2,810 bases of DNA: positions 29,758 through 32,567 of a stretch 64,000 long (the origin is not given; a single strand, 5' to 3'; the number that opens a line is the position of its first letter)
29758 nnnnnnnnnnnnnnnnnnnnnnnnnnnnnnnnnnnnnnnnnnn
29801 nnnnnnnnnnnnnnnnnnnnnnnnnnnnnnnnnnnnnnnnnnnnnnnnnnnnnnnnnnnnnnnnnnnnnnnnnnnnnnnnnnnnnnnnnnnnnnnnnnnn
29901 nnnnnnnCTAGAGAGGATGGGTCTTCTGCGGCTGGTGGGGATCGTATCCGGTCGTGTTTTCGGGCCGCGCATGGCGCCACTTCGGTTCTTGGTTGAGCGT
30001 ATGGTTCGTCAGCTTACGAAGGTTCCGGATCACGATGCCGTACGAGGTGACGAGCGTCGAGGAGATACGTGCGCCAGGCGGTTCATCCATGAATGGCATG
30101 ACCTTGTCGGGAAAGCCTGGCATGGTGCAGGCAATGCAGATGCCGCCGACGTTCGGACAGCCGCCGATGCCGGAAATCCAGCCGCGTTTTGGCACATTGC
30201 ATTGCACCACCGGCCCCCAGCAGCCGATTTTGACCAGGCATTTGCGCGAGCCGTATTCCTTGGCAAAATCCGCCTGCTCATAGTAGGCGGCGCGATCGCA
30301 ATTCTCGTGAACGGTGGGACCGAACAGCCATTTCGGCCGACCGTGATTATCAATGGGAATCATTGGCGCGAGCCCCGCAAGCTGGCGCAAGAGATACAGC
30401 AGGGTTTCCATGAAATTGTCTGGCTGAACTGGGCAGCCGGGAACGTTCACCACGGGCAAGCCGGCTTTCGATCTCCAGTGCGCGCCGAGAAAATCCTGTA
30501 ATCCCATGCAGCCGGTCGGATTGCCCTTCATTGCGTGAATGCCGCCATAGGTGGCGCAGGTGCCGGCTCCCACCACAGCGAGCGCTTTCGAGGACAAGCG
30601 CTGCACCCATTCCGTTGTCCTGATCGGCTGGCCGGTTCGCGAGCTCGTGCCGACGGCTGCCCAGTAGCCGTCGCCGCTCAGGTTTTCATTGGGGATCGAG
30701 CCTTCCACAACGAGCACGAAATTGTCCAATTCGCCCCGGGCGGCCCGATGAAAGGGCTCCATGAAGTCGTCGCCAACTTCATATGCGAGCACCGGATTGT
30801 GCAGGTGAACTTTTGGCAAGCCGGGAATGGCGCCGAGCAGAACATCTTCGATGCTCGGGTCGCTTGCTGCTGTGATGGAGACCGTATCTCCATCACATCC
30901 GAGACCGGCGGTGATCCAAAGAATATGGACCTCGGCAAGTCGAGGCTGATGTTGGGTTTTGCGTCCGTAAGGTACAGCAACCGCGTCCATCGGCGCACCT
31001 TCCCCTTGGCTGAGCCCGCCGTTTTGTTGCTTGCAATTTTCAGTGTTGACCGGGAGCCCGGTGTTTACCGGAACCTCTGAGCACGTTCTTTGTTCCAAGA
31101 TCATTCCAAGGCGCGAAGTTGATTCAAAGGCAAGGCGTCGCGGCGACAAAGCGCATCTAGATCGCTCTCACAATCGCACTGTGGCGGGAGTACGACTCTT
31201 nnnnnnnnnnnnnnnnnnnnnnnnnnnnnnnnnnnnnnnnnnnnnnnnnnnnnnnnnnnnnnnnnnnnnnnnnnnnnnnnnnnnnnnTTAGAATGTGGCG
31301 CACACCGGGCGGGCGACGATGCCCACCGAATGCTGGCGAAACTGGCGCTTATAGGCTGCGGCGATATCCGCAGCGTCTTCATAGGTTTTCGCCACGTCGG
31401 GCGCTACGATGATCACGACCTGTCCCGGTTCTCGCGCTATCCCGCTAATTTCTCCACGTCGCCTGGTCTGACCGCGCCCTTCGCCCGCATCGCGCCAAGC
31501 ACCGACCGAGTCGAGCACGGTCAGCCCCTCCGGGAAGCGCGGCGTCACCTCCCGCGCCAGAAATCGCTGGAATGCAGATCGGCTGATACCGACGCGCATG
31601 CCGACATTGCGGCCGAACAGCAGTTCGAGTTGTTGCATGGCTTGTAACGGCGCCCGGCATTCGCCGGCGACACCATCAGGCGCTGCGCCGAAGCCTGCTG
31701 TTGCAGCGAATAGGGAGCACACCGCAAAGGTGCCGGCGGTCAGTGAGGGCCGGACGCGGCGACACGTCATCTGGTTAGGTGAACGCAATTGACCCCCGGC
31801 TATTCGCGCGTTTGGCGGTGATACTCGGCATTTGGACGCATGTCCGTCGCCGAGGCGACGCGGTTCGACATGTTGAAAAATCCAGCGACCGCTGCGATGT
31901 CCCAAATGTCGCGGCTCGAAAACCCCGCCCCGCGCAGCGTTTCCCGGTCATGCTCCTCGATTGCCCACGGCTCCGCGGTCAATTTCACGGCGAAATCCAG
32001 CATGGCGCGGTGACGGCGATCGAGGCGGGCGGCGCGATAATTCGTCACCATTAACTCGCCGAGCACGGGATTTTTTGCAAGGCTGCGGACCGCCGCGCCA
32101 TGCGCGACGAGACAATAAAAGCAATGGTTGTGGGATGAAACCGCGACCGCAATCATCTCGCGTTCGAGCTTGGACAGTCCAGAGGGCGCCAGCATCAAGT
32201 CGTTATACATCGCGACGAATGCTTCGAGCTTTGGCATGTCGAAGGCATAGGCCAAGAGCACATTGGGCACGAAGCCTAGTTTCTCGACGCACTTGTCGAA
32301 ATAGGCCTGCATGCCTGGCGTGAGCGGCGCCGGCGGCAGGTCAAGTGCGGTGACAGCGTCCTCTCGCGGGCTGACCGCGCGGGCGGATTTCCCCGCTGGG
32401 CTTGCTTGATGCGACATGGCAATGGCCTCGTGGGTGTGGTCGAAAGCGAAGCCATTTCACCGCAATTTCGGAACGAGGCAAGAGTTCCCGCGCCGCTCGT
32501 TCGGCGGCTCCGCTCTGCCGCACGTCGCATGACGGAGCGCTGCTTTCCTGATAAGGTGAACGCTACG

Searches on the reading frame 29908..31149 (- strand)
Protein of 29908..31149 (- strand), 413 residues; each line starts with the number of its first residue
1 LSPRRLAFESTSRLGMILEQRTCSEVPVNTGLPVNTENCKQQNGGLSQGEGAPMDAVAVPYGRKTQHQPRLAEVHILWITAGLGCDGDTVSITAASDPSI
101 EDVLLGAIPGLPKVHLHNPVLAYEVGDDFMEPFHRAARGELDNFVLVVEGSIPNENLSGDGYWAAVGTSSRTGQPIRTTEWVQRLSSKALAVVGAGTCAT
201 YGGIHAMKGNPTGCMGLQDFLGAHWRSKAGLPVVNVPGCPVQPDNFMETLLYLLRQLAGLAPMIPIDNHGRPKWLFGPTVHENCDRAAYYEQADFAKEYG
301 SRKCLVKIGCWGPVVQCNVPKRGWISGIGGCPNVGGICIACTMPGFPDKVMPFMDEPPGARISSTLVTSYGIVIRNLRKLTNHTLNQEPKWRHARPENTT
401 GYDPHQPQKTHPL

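Call 4: search_protein_families(library=ncbifam, proteins=[window:29908-31149:-])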
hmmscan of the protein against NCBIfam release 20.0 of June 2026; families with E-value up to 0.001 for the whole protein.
window:29908-31149:- (413 aa): 3 families
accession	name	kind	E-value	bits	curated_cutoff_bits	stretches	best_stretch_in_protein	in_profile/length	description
NF045520.1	H2_NiFeSe_small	exception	1.1e-57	195.8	470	1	73-355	39-313/314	NiFeSe hydrogenase small subunit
TIGR00391.1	hydA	subfamily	5.2e-38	131.1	179.5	1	74-354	51-309/365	hydrogenase small subunit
NF007779.0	PRK10468.1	equivalog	5.1e-34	117.8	659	1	75-342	50-296/372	hydrogenase 2 small subunit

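Call 5: search_protein_families(library=pfam, proteins=[window:29908-31149:-])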
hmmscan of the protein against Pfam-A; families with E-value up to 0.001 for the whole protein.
window:29908-31149:- (413 aa): 2 families
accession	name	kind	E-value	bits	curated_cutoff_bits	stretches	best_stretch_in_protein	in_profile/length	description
PF14720.11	NiFe_hyd_SSU_C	-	3.5e-23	82.2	27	1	276-353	1-79/80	NiFe/NiFeSe hydrogenase small subunit C-terminal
PF01058.29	Oxidored_q6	-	5e-23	81.7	27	1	85-253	1-128/128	NADH ubiquinone oxidoreductase, 20 Kd subunit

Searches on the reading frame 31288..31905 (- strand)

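Call 5: search_protein_families(library=pfam, proteins=[window:31288-31905:-])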
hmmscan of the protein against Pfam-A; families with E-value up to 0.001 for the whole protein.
window:31288-31905:- (205 aa): 1 family
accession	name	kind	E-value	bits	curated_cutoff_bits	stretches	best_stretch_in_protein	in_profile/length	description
PF12098.13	DUF3574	-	1.6e-24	86.2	25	1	93-205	2-103/103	Protein of unknown function (DUF3574)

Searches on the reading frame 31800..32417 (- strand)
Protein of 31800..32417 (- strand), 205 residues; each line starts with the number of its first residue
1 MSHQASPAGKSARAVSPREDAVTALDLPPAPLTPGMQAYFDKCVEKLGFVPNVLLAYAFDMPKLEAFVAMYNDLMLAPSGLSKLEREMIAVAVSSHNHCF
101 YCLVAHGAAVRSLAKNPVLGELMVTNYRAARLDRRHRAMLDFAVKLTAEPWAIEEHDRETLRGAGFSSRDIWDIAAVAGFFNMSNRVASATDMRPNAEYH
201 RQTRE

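Call 4: search_protein_families(library=ncbifam, proteins=[window:31800-32417:-])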
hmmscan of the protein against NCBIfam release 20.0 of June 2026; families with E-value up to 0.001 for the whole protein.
window:31800-32417:- (205 aa): 7 families
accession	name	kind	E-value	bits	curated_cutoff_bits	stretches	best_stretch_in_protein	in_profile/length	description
TIGR01926.1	peroxid_rel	subfamily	6.2e-60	202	81.8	1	27-198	5-178/178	peroxidase-related enzyme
TIGR04030.1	perox_Avi_7169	hypoth_equivalog_domain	5.3e-17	62.5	233.15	1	59-187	48-178/185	alkylhydroperoxidase domain protein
NF041238.1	AhpD_rel_CFYUT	equivalog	9.8e-13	48.1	175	1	78-194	215-334/357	alkylhydroperoxidase-related (seleno)protein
TIGR00778.1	ahpD_dom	domain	9.5e-11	41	27.8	1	79-123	1-46/51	alkylhydroperoxidase AhpD family core domain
TIGR04029.1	CMD_Avi_7170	hypoth_equivalog_domain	5.3e-05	24.1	100.75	1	113-189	93-169/174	CMD domain protein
TIGR04169.1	perox_w_seleSAM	hypoth_equivalog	9.4e-05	22.4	120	0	65-108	24-66/109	arsenosugar biosynthesis-associated peroxidase-like protein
TIGR00777.1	ahpD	subfamily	0.00015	21.7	191.95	1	75-113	106-144/177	alkylhydroperoxidase, AhpD family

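Call 5: search_protein_families(library=pfam, proteins=[window:31800-32417:-])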
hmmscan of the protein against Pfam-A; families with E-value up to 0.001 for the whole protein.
window:31800-32417:- (205 aa): 1 family
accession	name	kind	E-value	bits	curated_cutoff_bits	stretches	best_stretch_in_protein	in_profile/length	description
PF02627.25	CMD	-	3.4e-10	40.2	23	1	65-111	5-50/84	Carboxymuconolactone decarboxylase family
